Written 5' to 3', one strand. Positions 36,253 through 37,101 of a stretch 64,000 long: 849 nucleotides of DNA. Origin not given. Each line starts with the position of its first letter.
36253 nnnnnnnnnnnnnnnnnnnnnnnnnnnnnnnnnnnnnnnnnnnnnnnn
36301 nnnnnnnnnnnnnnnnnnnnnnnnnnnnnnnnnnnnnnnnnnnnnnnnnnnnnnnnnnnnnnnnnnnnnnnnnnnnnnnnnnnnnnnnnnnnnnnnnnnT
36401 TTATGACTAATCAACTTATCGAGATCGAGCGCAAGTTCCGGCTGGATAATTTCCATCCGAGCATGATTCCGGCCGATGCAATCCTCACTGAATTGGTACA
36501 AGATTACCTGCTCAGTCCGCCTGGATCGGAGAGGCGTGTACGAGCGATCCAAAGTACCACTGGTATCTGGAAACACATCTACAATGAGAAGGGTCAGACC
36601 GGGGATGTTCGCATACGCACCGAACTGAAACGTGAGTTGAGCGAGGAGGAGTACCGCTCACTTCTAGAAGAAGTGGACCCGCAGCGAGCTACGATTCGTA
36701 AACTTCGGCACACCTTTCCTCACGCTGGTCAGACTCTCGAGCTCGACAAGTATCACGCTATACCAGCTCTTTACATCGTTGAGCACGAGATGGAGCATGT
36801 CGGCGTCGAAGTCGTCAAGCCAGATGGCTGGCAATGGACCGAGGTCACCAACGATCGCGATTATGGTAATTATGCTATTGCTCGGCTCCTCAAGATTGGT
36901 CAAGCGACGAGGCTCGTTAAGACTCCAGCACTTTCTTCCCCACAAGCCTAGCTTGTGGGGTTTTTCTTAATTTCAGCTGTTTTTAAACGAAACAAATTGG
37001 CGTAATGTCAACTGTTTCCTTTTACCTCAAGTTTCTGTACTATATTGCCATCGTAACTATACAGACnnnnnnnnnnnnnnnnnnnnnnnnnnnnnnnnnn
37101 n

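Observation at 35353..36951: An HD-domain dGTPase-family hydrolase and a CYTH (triphosphate-tunnel) protein are inserted as a coupled pair between ftsA and ftsZ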

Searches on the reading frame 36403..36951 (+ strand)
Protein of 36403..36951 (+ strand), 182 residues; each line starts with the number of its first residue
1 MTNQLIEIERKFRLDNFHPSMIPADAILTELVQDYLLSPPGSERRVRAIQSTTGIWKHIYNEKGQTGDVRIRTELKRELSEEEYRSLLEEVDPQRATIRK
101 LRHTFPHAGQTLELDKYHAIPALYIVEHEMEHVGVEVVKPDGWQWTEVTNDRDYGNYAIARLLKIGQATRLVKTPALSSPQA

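Call 3: search_protein_families(library=pfam, proteins=[window:36403-36951:+])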
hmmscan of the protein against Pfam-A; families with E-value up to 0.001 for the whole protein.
window:36403-36951:+ (182 aa): 0 families

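Call 4: search_protein_families(library=ncbifam, proteins=[window:36403-36951:+])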
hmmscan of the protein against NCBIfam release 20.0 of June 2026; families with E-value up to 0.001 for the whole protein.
window:36403-36951:+ (182 aa): 0 families

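Call 7: search_protein_families(library=pfam, proteins=[window:36403-36951:+], max_evalue=10)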
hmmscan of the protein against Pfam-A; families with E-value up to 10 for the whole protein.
window:36403-36951:+ (182 aa): 3 families
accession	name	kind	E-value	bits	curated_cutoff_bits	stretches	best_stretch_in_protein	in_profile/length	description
PF14090.12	HTH_39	-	0.09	13.1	21.3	1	119-161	26-69/70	Winged helix-turn-helix domain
PF21486.3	NUP120_helical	-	0.16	12.7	27.7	1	43-110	14-79/129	Nucleoporin NUP120, helical domain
PF23196.1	NOMO_6th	-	0.24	12.3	27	1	113-167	54-108/123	NOMO sixth transthyretin-like domain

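Call 8: search_protein_families(library=padloc, proteins=[window:36403-36951:+], max_evalue=1)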
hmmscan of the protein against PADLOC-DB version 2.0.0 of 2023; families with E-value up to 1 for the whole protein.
window:36403-36951:+ (182 aa): 0 families

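Call 9: search_solved_structures(query=window:36403-36951:+, max_evalue=10, show_alignments=2)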
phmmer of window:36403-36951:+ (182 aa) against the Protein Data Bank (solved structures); distinct sequences matched with E-value up to 10: 3.
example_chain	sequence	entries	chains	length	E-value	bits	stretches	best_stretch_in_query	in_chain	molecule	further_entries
3typ_A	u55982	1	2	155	0.00045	23.3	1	5-161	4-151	Uncharacterized protein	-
2fbl_A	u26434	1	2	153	0.00047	23.2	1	5-161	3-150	hypothetical protein NE1496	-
2zvi_A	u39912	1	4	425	1.5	11.8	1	19-56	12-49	2,3-diketo-5-methylthiopentyl-1-phosphate enolase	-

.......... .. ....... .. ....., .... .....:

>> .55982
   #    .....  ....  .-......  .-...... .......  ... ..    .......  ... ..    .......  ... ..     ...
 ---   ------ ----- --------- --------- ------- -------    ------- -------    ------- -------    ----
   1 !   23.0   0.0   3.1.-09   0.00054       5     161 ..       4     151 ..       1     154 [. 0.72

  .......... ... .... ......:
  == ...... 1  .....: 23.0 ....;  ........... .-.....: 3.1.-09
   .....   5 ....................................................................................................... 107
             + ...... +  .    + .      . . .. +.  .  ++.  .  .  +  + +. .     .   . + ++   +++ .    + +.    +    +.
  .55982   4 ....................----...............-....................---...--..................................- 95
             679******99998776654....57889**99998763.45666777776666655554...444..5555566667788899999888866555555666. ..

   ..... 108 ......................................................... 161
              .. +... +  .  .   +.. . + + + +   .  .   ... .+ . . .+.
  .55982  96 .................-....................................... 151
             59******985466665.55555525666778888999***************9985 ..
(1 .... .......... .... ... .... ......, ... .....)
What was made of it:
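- Checked: phmmer to PDB 2FBL/3TYP, E 4.5e-4 (call 9).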

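Call 11: find_homologous_proteins(query=window:36403-36951:+)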
Query window:36403-36951:+ (182 aa): 1 proteins with E <= 0.001 among 59 candidates.
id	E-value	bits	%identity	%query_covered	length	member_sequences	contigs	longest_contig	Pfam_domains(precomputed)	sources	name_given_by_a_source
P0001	8.0e-117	405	100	100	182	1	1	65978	-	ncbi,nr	ncbi:hypothetical protein KW785_00270 [Candidatus Parcubacteria bacterium]|nr:hypothetical protein [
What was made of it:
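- Tried and rejected: A word-index homologue search with CYTH alone found only the protein itself (call 11).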

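Call 12: find_encoding_contigs(protein=P0001, flank=10000, max_places=6)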
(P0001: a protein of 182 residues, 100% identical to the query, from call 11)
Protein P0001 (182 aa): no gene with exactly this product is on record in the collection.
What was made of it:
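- Tried and rejected: The exact-sequence contig look-up of that protein was not on record (call 12).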

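Call 27: search_protein_representatives(protein=window:36403-36951:+)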
Query: 182 residues. Proteins with E-value up to 0.001 (for the whole library): 1026; up to 1e-10: 160; up to 1e-30: 3. The best 150 are listed.
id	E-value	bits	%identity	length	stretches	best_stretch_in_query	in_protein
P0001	2.5e-117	405.2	100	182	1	1-182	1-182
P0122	3.3e-36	141.0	47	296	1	6-181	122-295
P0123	5.4e-32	127.3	43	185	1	2-173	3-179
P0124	2.7e-27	112.0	43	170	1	3-160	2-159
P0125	9.7e-27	110.2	46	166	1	3-161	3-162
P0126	4.6e-25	104.7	41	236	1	6-160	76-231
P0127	6.6e-25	104.2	41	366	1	6-161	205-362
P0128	8.2e-25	103.9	40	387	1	7-172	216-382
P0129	1.9e-24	102.7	43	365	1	5-174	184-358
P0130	2.3e-24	102.4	43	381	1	6-162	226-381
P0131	3.1e-24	102.0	42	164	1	6-160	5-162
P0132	5.0e-24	101.3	41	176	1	6-161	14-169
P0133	1.2e-23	100.1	40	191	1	5-164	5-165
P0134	5.5e-22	94.7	38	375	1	6-161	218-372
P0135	1.4e-20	90.2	42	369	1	6-163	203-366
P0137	7.7e-20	87.7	35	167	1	5-163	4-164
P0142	2.4e-18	82.9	39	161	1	5-163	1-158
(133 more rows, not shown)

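Call 31: search_solved_structures(query=A1, max_evalue=0.01)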
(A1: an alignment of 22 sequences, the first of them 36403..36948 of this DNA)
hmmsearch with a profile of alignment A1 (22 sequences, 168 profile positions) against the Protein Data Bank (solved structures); distinct sequences matched with E-value up to 0.01: 2.
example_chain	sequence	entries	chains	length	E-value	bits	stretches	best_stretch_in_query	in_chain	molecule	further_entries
2fbl_A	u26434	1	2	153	2.5e-22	82.6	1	5-162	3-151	hypothetical protein NE1496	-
3typ_A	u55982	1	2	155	3.2e-22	82.3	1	5-162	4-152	Uncharacterized protein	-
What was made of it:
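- On Class IV (CyaB-type) adenylyl cyclase: No cyclase appears in the PDB sequence searches (calls 9, 31).
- Checked: A family profile to 2FBL, E 2.5e-22 (call 31).
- CYTH: profile to NeuTTM (2FBL/3TYP) E 2.5e-22 (call 31).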

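Call 32: search_protein_families(library=pfam, alignment_id=A1, max_evalue=0.01)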
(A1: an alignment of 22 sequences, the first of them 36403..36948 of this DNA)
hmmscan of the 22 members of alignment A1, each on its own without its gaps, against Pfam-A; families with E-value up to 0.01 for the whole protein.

A. member 1, window:36403-36948:+ (182 aa): 0 families

B. families by the number of members that match (of 22 scanned): 2 families
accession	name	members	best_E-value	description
PF01928.26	CYTH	11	3.1e-08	CYTH domain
PF13118.11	DUF3972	1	0.0016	Protein of unknown function (DUF3972)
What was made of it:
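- On CYTH / triphosphate tunnel metalloenzyme superfamily (Pfam PF01928): However, 11 of 22 close family members hit PF01928 (call 32).
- Checked: 11 of 22 family members hit PF01928 (call 32).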

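Call 36: find_homologous_proteins(query=A2, max_evalue=0.00001)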
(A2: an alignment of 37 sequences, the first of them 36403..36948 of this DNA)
Query A2 (37 sequences) (182 aa, profile of the alignment): 1086 proteins with E <= 0.00001 among 4599 candidates; the best 120 are listed.
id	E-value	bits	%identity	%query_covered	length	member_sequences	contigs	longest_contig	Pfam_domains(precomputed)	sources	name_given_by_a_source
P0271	2.2e-58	215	40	86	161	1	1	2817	PF01928.27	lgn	-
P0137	3.1e-54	201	35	87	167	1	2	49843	PF01928.27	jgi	jgi:CYTH domain-containing protein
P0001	1.5e-53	199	100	100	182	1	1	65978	-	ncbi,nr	ncbi:hypothetical protein KW785_00270 [Candidatus Parcubacteria bacterium]|nr:hypothetical protein [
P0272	1.2e-51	193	38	85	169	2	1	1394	-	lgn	-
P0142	1.2e-41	160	38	87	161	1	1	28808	PF01928.27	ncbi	-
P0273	3.2e-41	159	36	86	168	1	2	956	-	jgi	jgi:adenylate cyclase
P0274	4.2e-41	158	39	62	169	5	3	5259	PF01928.27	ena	-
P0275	5.8e-41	158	36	62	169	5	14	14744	PF01928.27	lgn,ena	-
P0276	9.4e-41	157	36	85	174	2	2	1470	-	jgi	jgi:CYTH domain-containing protein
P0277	2.2e-40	156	36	62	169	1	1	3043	PF01928.27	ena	-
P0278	2.4e-40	156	36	62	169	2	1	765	PF01928.27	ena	-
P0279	4.5e-40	155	35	85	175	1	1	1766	-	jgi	jgi:CYTH domain-containing protein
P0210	7.4e-40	154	34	88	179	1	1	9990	PF01928.27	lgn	-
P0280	1.3e-39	154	31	88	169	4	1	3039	PF01928.27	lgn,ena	-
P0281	4.2e-39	152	36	88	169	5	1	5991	-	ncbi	-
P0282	1.7e-38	150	38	62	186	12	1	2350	PF01928.27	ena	-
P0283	2.1e-38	150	35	88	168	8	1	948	PF01928.27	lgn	-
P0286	1.5e-37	147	34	86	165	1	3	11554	PF01928.27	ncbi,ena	-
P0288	8.3e-37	144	32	88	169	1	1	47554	PF01928.27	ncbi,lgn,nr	ncbi:MAG: hypothetical protein K6G40_07930 [Eubacterium sp.]|nr:hypothetical protein [Eubacterium sp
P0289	1.0e-36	144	29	85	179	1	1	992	PF01928.27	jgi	jgi:adenylate cyclase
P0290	1.2e-36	144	33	87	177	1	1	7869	PF01928.27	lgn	-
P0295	6.0e-36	142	28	88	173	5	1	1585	PF01928.27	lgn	-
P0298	8.2e-36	141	34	88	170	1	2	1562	PF01928.27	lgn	-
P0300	1.7e-35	140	33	86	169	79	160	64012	PF01928.27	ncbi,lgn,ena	-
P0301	1.8e-35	140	30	85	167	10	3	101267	PF01928.27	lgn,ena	-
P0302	2.2e-35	140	32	86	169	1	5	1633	PF01928.27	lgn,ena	-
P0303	2.5e-35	140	32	86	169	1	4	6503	PF01928.27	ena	-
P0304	2.7e-35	139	32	86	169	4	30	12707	PF01928.27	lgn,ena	-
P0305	2.8e-35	139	30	85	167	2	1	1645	PF01928.27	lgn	-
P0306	2.9e-35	139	27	85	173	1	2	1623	PF01928.27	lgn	-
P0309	7.4e-35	138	32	86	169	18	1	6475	PF01928.27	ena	-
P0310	7.8e-35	138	31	86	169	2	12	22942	PF01928.27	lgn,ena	-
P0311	1.3e-34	137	31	86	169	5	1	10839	PF01928.27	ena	-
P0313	2.0e-34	137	36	86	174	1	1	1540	PF01928.27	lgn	-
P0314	2.5e-34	136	33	86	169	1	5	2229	PF01928.27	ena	-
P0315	2.9e-34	136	38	86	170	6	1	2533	PF01928.27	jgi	jgi:CYTH domain-containing protein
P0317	5.2e-34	135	32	86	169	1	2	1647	PF01928.27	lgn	-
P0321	9.8e-34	134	31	86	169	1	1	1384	PF01928.27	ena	-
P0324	7.4e-33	132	30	95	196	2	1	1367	PF01928.27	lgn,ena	-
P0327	1.5e-32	131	30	88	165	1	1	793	PF01928.27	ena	-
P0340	8.6e-32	128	36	71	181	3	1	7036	PF01928.27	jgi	jgi:CYTH domain-containing protein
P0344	1.7e-31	127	34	88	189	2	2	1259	PF01928.27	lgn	-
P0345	2.0e-31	127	34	88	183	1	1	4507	PF01928.27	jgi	-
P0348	5.2e-31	126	36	69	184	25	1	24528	PF01928.27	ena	-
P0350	8.5e-31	125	39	72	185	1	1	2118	PF01928.27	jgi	-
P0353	4.4e-30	122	33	88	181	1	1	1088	PF01928.27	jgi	jgi:CYTH domain-containing protein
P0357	1.8e-29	121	31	86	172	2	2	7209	PF01928.27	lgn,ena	-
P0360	4.5e-29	119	26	85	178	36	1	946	PF01928.27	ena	-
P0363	8.9e-29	118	30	88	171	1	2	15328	PF01928.27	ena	-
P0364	9.0e-29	118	30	88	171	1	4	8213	PF01928.27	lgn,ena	-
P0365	9.0e-29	118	30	88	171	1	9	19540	PF01928.27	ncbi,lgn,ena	-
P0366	1.0e-28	118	30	88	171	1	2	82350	PF01928.27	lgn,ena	-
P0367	1.0e-28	118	30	88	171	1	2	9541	PF01928.27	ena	-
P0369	1.4e-28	118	30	88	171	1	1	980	PF01928.27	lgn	-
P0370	1.4e-28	118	30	88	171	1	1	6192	PF01928.27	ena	-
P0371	1.4e-28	118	30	88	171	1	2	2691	PF01928.27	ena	-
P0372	1.4e-28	118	30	86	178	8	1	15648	PF01928.27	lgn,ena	-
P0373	1.5e-28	117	30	88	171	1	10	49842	PF01928.27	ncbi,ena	-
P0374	1.6e-28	117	30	88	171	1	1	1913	PF01928.27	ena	-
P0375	2.6e-28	117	30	88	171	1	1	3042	PF01928.27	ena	-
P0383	6.8e-27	112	29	88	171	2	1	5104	PF01928.27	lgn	-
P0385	1.6e-26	111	40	60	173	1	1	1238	PF04480.19,PF01928.27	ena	-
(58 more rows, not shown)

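Call 41: find_encoding_contigs(protein=P0137, flank=5000, max_places=2)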
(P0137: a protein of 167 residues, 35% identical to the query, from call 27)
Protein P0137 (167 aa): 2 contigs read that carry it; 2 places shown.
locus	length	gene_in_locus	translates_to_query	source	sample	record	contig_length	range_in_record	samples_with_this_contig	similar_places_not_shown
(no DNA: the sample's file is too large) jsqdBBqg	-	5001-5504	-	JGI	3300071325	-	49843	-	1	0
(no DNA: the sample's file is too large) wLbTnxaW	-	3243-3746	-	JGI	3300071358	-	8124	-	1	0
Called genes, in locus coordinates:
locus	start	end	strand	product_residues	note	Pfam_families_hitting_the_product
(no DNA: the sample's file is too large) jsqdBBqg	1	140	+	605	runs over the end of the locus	PF01471:PG_binding_1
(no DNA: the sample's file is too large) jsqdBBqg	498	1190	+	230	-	PF01797:Y1_Tnp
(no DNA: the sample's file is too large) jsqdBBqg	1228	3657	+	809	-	PF02450:LCAT, PF07819:PGAP1 (weak)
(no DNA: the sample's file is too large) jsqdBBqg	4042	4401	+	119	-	-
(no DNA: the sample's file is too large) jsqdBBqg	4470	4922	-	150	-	-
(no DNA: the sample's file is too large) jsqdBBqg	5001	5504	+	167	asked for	PF01928:CYTH (weak)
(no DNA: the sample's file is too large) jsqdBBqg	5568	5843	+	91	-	-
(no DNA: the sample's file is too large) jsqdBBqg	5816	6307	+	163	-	-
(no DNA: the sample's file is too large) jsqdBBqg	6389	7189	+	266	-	-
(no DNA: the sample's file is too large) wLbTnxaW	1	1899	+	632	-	?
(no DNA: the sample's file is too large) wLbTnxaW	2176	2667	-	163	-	-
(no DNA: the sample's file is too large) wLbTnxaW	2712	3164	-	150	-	-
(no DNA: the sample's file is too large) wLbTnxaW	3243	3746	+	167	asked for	PF01928:CYTH (weak)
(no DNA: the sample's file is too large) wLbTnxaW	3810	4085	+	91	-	-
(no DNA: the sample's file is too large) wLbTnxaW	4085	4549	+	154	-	-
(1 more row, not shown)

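Call 42: find_encoding_contigs(protein=P0142, flank=5000, max_places=2)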
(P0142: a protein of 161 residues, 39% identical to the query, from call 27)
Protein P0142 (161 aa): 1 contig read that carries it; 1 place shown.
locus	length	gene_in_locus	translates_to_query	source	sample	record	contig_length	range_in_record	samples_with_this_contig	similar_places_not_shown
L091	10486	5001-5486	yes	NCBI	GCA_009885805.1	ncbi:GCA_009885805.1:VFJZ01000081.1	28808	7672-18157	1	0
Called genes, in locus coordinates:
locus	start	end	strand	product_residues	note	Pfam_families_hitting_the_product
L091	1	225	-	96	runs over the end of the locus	-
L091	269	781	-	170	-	PF13671:AAA_33 (weak)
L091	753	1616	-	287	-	PF00561:Abhydrolase_1, PF12146:Hydrolase_4, PF12697:Abhydrolase_6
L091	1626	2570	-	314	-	PF00491:Arginase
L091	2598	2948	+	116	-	PF01042:Ribonuc_L-PSP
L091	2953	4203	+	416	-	PF00070:Pyr_redox (faint), PF00890:FAD_binding_2 (weak), PF01266:DAO, PF03486:HI0933_like (faint), PF07992:Pyr_redox_2 (faint), PF13450:NAD_binding_8 (weak)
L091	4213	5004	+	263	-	PF01177:Asp_Glu_race (weak), PF17645:Amdase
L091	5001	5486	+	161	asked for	PF01928:CYTH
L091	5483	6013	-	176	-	PF01613:Flavin_Reduct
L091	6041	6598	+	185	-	PF00392:GntR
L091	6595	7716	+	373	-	PF00296:Bac_luciferase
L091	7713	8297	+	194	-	PF06684:AA_synth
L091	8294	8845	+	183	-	PF06684:AA_synth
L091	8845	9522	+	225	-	PF12697:Abhydrolase_6, PF12146:Hydrolase_4 (weak), PF00561:Abhydrolase_1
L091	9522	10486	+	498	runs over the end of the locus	PF00171:Aldedh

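Call 43: find_encoding_contigs(protein=P0271, flank=5000, max_places=2)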
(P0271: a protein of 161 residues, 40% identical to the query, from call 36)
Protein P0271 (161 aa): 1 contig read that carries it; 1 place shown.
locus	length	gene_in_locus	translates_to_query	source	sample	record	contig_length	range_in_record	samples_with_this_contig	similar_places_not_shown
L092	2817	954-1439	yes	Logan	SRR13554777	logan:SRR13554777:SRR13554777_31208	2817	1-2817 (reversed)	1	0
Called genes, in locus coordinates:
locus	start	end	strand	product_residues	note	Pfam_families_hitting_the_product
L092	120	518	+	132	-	-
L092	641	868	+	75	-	-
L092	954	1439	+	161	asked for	PF01928:CYTH (weak)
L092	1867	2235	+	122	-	PF02261:Asp_decarbox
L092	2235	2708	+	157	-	-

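Call 44: predict_structure(alignment_id=A2)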
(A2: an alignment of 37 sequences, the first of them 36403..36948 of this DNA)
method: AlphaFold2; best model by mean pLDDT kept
length: 182 residues; sequences in the alignment: 37
mean_pLDDT: 95.1   pTM: 0.88
mean pLDDT of the five models: 95.1, 94.9, 94.8, 94.7, 94.1
residues with pLDDT >= 90: 169; 70-90: 8; 50-70: 4; < 50: 1
segments of 3 or more residues with pLDDT < 50: none
pLDDT, mean of each block of 10 residues (from residue 1): 84 97 97 98 98 95 95 97 98 98 97 98 97 95 97 98 98 80 72
secondary structure, 60 per line:
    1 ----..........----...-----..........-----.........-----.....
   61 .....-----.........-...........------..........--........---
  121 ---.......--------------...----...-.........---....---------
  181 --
elements in order: E5-14 E27-36 E42-50 E56-65 E71-79 H81-90 E98-107 E110-117 E124-130 E145-147 H156-164 H168-171
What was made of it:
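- On CYTH / triphosphate tunnel metalloenzyme superfamily (Pfam PF01928): AF2 pLDDT 95.1 with nine beta-strands (call 44).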
